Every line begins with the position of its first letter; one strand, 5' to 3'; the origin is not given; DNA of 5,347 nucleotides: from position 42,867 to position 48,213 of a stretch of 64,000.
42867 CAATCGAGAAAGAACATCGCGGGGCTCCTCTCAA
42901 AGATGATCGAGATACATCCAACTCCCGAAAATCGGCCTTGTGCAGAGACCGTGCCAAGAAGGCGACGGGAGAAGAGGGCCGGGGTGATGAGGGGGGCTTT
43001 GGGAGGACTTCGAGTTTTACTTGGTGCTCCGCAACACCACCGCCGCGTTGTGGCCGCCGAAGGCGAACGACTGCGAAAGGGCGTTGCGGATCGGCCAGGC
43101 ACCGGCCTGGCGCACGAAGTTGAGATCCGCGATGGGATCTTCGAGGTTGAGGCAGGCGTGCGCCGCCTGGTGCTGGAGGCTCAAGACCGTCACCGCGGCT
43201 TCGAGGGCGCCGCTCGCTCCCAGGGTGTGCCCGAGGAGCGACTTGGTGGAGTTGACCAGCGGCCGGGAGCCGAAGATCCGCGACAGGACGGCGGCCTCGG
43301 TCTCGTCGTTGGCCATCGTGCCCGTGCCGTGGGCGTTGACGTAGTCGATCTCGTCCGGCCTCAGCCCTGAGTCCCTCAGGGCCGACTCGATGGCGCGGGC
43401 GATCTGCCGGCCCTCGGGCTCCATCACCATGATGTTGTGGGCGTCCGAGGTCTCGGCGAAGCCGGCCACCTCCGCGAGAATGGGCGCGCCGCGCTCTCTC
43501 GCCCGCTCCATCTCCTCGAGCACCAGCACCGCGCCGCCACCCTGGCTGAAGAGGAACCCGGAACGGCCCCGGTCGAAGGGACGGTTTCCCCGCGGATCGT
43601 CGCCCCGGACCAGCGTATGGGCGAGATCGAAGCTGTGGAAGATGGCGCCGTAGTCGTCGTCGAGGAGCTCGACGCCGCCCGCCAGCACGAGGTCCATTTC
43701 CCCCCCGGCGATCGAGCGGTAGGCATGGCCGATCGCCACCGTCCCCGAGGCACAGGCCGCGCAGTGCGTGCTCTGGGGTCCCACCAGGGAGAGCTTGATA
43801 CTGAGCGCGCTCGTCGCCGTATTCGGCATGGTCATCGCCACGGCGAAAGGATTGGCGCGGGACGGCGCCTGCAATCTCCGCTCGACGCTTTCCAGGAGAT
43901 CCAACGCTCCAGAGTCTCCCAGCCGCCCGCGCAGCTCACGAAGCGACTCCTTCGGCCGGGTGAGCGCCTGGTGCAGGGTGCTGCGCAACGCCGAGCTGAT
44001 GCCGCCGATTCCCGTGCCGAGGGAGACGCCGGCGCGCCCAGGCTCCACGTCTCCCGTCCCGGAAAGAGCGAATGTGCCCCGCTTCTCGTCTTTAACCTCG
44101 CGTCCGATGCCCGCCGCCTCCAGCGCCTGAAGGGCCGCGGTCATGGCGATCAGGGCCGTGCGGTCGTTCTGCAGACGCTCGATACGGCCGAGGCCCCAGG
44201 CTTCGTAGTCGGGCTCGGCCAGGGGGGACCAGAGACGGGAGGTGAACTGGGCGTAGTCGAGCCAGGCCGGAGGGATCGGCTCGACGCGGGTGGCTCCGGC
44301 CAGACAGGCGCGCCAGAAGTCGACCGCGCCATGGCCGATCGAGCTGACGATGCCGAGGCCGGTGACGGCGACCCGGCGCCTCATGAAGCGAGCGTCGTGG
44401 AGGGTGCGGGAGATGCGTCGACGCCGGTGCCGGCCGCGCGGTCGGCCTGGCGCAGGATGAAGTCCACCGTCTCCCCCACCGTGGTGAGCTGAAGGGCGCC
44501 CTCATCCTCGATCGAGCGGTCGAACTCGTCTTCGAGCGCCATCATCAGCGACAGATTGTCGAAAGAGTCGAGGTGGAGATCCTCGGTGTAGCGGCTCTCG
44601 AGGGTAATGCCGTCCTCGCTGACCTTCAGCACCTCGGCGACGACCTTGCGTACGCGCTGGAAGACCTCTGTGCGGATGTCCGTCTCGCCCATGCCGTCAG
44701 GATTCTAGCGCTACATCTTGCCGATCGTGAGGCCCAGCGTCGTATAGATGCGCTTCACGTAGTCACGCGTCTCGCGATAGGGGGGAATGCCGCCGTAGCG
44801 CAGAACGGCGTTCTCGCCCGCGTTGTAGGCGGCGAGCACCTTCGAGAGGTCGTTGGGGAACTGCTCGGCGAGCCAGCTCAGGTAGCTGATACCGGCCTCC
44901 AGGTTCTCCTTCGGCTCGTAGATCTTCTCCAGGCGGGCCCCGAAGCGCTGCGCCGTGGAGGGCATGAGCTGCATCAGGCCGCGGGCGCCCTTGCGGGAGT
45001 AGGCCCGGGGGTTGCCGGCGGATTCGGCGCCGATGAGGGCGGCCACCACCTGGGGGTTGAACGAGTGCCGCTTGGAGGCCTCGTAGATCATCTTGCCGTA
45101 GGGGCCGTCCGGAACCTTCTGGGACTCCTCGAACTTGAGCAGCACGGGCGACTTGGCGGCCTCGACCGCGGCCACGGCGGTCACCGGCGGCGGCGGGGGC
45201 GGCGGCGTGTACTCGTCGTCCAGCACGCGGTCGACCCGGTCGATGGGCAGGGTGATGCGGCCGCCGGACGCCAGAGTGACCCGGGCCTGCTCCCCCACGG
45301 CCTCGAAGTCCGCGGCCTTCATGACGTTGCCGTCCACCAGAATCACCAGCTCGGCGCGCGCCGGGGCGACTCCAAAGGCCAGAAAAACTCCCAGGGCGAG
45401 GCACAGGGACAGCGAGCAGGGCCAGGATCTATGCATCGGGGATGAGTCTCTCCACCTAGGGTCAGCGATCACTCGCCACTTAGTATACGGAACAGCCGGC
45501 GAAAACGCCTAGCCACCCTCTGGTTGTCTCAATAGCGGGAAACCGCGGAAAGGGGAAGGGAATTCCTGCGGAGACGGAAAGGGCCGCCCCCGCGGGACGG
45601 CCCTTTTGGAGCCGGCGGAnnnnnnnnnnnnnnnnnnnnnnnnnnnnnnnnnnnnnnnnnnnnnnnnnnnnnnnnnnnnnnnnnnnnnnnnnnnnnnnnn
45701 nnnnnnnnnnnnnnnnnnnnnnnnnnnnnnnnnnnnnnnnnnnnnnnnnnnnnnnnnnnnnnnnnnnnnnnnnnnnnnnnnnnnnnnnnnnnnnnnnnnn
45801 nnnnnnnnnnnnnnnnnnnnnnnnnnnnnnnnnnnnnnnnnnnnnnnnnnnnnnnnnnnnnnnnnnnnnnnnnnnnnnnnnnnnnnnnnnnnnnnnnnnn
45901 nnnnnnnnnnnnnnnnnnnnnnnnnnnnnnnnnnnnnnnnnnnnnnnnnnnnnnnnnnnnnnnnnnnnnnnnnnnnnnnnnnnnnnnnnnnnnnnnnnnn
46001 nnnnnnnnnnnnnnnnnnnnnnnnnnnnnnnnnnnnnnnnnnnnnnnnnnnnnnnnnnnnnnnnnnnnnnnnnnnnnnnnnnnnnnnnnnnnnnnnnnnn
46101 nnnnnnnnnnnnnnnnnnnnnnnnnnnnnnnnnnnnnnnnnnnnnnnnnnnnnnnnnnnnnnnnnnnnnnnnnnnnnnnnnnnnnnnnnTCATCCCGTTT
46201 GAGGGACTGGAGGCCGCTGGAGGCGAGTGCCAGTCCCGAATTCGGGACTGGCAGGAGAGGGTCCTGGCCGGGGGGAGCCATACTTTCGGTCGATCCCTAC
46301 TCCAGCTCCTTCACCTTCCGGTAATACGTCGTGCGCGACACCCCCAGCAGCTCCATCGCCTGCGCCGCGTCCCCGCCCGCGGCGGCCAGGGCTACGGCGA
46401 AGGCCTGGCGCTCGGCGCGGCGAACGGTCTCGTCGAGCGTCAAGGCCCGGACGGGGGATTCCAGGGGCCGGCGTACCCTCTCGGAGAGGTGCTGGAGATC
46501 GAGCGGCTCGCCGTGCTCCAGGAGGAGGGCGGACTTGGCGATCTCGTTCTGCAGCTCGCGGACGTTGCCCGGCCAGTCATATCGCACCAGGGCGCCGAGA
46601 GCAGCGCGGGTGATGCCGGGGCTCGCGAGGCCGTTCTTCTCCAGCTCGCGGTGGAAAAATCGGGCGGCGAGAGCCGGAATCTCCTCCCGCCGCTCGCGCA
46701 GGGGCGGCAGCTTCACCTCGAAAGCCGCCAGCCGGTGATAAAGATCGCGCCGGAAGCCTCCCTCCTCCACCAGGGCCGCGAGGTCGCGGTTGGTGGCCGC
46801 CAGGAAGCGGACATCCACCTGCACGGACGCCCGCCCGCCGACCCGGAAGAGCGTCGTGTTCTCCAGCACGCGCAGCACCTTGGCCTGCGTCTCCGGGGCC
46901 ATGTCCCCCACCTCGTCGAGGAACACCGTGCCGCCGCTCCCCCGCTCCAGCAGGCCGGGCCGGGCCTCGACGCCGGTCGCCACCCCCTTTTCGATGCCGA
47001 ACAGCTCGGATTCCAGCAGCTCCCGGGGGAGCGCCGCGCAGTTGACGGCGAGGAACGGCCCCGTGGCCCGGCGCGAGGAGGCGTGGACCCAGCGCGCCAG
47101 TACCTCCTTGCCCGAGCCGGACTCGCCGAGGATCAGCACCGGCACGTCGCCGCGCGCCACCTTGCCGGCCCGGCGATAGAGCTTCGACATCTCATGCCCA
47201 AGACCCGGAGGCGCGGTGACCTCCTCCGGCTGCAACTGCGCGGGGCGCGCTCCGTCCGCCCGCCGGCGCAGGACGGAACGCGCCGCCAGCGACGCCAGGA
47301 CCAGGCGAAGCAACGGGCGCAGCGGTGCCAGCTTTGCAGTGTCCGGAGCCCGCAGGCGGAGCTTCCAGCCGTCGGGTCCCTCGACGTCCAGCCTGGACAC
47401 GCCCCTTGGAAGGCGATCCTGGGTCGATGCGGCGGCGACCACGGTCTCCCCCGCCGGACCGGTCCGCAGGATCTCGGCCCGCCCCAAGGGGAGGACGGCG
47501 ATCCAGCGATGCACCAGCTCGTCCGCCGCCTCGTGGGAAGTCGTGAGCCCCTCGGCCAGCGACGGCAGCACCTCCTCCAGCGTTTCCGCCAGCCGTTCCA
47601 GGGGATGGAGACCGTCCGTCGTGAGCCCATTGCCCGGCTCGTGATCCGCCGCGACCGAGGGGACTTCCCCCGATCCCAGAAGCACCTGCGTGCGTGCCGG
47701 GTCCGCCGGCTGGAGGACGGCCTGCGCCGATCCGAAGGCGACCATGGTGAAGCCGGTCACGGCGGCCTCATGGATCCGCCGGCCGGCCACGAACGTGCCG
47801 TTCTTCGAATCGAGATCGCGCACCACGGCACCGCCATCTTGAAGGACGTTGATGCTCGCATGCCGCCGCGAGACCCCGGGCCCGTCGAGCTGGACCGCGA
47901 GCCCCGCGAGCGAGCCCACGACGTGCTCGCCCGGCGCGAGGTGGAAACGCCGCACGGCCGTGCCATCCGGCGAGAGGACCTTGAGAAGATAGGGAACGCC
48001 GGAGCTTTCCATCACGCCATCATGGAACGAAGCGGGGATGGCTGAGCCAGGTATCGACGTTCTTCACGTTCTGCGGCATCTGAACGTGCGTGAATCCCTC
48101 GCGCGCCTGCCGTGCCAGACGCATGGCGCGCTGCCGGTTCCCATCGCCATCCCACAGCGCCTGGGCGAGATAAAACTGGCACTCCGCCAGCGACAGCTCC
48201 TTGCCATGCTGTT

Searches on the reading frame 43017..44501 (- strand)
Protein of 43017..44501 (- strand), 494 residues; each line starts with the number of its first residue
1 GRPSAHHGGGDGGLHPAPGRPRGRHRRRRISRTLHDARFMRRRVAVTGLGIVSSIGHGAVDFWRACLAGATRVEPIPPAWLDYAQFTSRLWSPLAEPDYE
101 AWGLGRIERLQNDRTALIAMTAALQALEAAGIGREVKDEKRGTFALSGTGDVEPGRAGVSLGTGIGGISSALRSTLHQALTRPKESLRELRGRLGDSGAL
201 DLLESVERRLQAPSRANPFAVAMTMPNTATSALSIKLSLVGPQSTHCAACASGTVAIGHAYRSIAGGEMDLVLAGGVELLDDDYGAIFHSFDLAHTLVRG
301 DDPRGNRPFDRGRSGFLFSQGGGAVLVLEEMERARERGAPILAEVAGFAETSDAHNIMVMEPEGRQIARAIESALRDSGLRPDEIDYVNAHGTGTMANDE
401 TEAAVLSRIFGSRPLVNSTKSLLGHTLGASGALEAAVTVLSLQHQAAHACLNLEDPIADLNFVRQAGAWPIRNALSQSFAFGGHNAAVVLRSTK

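Call 55: search_protein_families(library=pfam, proteins=[window:43017-44501:-], max_evalue=0.001)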
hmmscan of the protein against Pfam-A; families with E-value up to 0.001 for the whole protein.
window:43017-44501:- (494 aa): 3 families
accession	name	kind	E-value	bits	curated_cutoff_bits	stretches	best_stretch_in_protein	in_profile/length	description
PF02801.28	Ketoacyl-synt_C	-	1.1e-33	116.2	20.8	1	342-454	1-119/119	Beta-ketoacyl synthase, C-terminal domain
PF00109.32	ketoacyl-synt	-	6.3e-31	108.3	20.8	1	42-330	2-249/252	Beta-ketoacyl synthase, N-terminal domain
PF00108.29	Thiolase_N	-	1.4e-05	25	26.4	1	242-280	77-115/260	Thiolase, N-terminal domain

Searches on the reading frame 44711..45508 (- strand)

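Call 55: search_protein_families(library=pfam, proteins=[window:44711-45508:-], max_evalue=0.001)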
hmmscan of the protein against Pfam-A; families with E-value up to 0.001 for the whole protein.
window:44711-45508:- (265 aa): 2 families
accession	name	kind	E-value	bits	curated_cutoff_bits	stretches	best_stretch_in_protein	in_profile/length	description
PF01464.25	SLT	-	6.5e-30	103.5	21.3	1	140-243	2-109/117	Transglycosylase SLT domain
PF18013.6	Phage_lysozyme2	-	0.00019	22.1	28.2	1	140-220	5-94/140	Phage tail lysozyme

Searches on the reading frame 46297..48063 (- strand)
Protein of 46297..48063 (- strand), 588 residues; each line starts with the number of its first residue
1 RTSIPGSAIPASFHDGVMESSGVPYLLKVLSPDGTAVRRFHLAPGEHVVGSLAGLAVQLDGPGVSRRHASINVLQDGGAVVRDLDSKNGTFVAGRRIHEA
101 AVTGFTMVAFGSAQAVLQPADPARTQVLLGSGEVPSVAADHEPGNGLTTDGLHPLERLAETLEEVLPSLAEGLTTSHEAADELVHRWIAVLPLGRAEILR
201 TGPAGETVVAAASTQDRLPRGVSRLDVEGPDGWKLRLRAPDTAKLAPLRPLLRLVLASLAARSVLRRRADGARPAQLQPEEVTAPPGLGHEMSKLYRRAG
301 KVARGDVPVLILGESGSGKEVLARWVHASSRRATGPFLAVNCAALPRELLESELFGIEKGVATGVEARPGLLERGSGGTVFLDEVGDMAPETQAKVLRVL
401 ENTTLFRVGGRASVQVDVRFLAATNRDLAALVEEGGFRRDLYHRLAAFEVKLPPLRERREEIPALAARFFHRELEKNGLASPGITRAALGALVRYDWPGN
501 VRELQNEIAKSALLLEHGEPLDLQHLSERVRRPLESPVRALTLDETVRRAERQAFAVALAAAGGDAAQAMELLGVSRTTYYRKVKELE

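Call 55: search_protein_families(library=pfam, proteins=[window:46297-48063:-], max_evalue=0.001)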
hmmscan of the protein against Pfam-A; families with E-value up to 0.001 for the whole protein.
window:46297-48063:- (588 aa): 9 families
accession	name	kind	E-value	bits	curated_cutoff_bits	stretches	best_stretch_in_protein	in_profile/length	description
PF00158.32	Sigma54_activat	-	3.5e-57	193.2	20.2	1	290-450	6-167/168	Sigma-54 interaction domain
PF14532.12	Sigma54_activ_2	-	1.2e-20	74.6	25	1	289-455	4-138/138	Sigma-54 interaction domain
PF25601.1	AAA_lid_14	-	4e-18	65.5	27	1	456-533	1-77/87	AAA+ ATPase lid domain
PF00498.31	FHA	-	7.3e-12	46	20.7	1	48-99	2-53/67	FHA domain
PF07728.20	AAA_5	-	6.1e-06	26.7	22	1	308-426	1-123/139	AAA domain (dynein-related subfamily)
PF02954.25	HTH_8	-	1.3e-05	25.2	22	1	547-586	2-41/42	Bacterial regulatory protein, Fis family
PF16697.10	Yop-YscD_cpl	-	1.9e-05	25.3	33.2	1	39-120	11-93/94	Inner membrane component of T3SS, cytoplasmic domain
PF07724.20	AAA_2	-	7.5e-05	23.3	27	1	309-431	6-130/166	AAA domain (Cdc48 subfamily)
PF13384.12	HTH_23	-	0.001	19.3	24.6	0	547-582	2-36/50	Homeodomain-like domain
